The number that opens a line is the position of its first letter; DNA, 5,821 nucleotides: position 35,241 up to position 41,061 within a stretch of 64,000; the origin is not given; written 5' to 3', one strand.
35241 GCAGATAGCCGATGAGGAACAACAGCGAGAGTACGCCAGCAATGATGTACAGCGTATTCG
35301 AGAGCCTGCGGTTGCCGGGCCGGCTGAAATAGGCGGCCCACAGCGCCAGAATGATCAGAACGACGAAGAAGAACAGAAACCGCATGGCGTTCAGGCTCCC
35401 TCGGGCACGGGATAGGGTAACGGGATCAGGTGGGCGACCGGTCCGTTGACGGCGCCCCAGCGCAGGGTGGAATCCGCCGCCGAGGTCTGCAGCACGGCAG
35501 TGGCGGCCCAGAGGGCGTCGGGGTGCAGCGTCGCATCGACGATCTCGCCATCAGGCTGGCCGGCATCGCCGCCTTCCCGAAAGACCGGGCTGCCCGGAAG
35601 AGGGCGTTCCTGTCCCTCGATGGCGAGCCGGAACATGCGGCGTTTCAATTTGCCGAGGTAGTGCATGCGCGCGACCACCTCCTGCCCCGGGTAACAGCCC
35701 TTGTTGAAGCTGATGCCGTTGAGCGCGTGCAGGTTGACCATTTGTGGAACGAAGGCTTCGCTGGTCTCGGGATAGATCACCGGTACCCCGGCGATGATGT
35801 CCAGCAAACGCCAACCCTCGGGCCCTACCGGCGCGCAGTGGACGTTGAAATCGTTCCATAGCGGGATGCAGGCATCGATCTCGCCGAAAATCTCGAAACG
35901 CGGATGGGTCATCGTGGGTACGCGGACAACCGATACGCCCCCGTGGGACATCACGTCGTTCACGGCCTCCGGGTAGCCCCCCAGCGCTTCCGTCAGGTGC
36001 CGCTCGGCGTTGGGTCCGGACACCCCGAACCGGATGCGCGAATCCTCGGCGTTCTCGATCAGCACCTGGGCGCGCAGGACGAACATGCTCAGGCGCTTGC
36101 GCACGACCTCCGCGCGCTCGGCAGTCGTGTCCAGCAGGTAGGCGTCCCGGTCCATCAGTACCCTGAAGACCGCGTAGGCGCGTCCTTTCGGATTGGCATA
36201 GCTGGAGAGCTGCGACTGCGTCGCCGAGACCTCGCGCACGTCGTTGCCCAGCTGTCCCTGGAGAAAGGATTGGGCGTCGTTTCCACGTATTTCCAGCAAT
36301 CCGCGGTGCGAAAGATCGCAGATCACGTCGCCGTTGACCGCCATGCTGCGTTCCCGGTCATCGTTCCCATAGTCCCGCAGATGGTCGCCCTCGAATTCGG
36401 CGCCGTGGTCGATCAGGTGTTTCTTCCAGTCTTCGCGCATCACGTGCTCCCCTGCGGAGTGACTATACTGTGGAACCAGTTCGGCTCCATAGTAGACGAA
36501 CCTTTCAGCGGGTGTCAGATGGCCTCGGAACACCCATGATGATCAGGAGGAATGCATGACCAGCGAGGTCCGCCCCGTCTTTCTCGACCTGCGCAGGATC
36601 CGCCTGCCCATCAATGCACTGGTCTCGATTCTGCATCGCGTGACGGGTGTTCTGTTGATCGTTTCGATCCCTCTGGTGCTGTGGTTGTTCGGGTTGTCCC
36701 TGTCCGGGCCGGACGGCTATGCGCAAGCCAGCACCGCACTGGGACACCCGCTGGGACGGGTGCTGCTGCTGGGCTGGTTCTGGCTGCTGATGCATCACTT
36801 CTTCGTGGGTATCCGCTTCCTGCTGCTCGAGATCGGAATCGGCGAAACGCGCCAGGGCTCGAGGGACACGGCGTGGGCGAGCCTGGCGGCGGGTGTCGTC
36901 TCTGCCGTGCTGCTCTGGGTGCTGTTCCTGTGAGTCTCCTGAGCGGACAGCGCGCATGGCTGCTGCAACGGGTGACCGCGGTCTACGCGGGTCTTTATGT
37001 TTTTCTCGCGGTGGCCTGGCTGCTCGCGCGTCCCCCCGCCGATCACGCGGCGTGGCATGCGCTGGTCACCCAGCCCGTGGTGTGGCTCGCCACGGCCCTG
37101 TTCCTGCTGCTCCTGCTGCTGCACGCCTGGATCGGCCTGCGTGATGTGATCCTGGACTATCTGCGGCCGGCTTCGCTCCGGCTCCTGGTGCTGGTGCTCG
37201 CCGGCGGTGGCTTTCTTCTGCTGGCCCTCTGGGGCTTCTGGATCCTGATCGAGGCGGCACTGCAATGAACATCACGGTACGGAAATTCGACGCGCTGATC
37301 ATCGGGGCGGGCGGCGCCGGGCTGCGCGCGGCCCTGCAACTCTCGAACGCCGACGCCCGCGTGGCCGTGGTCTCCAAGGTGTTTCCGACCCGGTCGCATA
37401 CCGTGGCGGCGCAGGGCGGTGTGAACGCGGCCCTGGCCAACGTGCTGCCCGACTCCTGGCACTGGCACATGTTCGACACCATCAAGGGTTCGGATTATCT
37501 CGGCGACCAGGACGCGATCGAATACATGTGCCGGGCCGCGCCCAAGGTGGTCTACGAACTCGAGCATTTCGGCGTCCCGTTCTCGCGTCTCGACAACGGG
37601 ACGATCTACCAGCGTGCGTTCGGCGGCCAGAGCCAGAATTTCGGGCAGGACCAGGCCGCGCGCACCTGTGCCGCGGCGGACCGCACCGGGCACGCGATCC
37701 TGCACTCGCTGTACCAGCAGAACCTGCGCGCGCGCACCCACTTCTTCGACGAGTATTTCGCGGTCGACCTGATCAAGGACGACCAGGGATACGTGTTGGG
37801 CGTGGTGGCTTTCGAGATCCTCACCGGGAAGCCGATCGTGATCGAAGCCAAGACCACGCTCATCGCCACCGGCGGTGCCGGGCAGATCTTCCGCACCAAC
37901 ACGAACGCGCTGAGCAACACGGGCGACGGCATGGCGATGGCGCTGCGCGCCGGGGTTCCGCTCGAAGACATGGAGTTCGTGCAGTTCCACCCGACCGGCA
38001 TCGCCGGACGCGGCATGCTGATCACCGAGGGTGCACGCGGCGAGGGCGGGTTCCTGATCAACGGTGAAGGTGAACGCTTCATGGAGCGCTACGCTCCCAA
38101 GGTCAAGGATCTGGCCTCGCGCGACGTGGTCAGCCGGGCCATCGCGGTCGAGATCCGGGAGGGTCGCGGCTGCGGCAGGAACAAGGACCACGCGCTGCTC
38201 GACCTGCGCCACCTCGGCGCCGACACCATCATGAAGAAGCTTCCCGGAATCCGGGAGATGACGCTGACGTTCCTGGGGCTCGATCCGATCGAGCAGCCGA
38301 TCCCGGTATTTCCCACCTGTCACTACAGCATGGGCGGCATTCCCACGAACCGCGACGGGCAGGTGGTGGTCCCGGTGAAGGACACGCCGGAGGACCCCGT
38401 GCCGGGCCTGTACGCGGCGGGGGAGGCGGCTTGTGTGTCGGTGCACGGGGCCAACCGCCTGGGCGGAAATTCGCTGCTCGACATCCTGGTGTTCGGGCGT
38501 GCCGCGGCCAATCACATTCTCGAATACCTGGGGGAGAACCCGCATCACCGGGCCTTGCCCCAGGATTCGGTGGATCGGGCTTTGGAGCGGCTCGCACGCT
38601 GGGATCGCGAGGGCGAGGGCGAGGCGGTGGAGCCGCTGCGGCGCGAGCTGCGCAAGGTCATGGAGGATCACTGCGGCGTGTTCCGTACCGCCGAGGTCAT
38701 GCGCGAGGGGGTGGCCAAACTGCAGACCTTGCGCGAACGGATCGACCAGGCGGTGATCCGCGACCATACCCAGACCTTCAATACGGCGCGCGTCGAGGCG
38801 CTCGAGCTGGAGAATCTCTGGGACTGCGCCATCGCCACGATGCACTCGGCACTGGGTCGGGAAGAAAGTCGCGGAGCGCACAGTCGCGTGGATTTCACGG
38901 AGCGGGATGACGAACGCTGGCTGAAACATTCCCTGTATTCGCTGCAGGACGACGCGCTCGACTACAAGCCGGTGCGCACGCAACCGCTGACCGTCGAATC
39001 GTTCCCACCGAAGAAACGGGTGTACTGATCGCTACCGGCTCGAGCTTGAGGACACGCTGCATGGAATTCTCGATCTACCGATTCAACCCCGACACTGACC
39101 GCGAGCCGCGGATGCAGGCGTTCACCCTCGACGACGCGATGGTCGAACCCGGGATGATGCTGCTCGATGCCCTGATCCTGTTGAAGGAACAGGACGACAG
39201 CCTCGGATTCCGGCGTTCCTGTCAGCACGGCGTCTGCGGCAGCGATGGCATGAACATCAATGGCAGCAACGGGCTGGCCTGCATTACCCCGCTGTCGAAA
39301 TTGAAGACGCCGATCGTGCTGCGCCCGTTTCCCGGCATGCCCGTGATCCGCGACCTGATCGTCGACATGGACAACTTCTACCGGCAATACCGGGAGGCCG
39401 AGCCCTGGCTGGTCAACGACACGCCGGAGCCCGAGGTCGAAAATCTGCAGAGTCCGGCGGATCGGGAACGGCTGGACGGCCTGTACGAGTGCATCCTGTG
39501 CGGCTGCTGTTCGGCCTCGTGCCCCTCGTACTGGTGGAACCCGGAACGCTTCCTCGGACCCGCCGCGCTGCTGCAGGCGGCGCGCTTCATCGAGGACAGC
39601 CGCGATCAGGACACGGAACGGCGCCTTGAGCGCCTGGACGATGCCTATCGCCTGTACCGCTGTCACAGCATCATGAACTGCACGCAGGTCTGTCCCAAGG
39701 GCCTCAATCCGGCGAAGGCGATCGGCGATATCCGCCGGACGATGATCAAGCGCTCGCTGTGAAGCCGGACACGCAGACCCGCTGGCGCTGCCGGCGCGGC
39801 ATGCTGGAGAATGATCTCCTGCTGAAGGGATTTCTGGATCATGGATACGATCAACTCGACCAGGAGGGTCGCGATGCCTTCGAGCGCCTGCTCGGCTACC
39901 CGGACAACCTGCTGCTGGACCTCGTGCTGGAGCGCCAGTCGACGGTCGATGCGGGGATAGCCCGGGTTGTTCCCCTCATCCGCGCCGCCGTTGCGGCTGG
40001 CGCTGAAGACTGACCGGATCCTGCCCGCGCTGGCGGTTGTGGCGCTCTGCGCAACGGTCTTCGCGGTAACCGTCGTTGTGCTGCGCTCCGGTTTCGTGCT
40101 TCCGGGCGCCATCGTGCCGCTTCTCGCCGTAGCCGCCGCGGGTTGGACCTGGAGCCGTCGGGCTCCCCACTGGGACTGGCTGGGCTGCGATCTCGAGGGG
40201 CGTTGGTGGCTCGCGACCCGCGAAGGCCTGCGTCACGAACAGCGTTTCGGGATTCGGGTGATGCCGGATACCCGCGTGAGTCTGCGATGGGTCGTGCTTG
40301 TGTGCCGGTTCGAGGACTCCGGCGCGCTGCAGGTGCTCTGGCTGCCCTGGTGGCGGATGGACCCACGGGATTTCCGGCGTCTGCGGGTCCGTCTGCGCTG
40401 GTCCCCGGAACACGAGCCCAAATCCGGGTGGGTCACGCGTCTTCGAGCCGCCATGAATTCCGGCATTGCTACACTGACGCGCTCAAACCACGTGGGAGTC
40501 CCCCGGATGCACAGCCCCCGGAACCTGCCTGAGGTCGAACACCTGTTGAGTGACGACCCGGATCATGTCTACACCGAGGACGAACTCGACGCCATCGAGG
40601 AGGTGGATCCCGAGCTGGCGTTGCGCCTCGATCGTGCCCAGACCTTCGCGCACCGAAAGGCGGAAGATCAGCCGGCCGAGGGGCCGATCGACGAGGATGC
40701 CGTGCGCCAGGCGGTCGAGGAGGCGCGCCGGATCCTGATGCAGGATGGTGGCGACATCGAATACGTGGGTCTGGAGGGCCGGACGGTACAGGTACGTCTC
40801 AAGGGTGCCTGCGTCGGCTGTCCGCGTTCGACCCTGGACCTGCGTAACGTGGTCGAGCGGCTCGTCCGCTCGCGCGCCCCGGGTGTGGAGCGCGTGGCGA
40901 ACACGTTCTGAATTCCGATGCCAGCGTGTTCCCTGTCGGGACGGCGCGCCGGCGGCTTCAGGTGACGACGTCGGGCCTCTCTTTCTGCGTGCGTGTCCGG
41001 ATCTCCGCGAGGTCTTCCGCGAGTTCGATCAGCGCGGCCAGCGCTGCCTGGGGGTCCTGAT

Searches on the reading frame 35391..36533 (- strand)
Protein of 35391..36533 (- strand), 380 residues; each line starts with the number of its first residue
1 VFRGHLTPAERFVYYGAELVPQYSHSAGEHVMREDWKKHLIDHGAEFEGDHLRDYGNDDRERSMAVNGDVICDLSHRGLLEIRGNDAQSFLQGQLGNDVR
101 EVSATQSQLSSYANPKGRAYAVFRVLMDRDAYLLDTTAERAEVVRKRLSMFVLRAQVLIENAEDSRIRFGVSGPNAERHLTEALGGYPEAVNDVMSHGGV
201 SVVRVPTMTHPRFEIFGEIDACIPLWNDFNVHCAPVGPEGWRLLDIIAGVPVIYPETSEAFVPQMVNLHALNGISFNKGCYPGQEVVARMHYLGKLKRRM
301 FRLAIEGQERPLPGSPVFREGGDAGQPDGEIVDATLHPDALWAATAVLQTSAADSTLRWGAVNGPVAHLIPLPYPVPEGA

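Call 71: search_protein_families(library=pfam, proteins=[window:35391-36533:-], max_evalue=0.00001)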
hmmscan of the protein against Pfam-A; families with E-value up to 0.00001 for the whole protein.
window:35391-36533:- (380 aa): 1 family
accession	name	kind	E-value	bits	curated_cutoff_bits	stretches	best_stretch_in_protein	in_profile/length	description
PF01571.26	GCV_T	-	8.4e-12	45.3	25.6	1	60-207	31-179/255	Aminomethyltransferase folate-binding domain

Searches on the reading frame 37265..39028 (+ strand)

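Call 71: search_protein_families(library=pfam, proteins=[window:37265-39028:+], max_evalue=0.00001)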
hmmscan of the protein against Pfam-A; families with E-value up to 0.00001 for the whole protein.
window:37265-39028:+ (587 aa): 4 families
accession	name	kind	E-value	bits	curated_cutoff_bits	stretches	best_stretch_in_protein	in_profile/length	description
PF00890.30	FAD_binding_2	-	5.1e-116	388.7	20.4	1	9-404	1-414/414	FAD binding domain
PF02910.25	Succ_DH_flav_C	-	2.3e-43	147.7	20.8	1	459-587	1-130/130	Fumarate reductase flavoprotein C-term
PF07992.20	Pyr_redox_2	-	2.9e-06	27.4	26.1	0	9-42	2-31/291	Pyridine nucleotide-disulphide oxidoreductase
PF03486.20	HI0933_like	-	5.5e-06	26.4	50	0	9-55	2-49/244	HI0933-like protein Rossmann domain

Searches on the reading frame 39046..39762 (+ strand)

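Call 71: search_protein_families(library=pfam, proteins=[window:39046-39762:+], max_evalue=0.00001)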
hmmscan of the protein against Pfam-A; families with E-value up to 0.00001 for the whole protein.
window:39046-39762:+ (238 aa): 4 families
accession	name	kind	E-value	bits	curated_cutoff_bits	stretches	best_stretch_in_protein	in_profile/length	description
PF13085.11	Fer2_3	-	1.1e-28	99.8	27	1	8-112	2-106/107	2Fe-2S iron-sulfur cluster binding domain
PF13183.11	Fer4_8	-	4.1e-12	46.9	27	1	146-220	2-68/68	4Fe-4S dicluster domain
PF13534.11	Fer4_17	-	3.2e-11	44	22.2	1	148-221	1-61/61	4Fe-4S dicluster domain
PF13237.11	Fer4_10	-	1.9e-08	34.6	25.5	1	148-217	8-53/53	4Fe-4S dicluster domain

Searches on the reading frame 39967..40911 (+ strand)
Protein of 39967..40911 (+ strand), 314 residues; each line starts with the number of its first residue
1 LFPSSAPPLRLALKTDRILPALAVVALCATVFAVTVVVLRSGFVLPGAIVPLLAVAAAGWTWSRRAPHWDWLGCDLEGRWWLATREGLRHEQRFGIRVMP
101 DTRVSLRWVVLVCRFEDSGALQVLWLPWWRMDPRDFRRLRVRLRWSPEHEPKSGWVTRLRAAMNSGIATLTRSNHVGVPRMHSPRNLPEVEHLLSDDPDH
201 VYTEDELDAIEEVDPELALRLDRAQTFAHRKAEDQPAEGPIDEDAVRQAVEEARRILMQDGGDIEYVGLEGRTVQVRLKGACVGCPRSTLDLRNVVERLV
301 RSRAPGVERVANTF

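Call 71: search_protein_families(library=pfam, proteins=[window:39967-40911:+], max_evalue=0.00001)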
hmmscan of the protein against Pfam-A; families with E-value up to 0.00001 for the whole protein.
window:39967-40911:+ (314 aa): 1 family
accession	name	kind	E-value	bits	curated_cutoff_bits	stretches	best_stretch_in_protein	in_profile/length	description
PF01106.22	NifU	-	6.5e-20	71.5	27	1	246-310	1-66/67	NifU-like domain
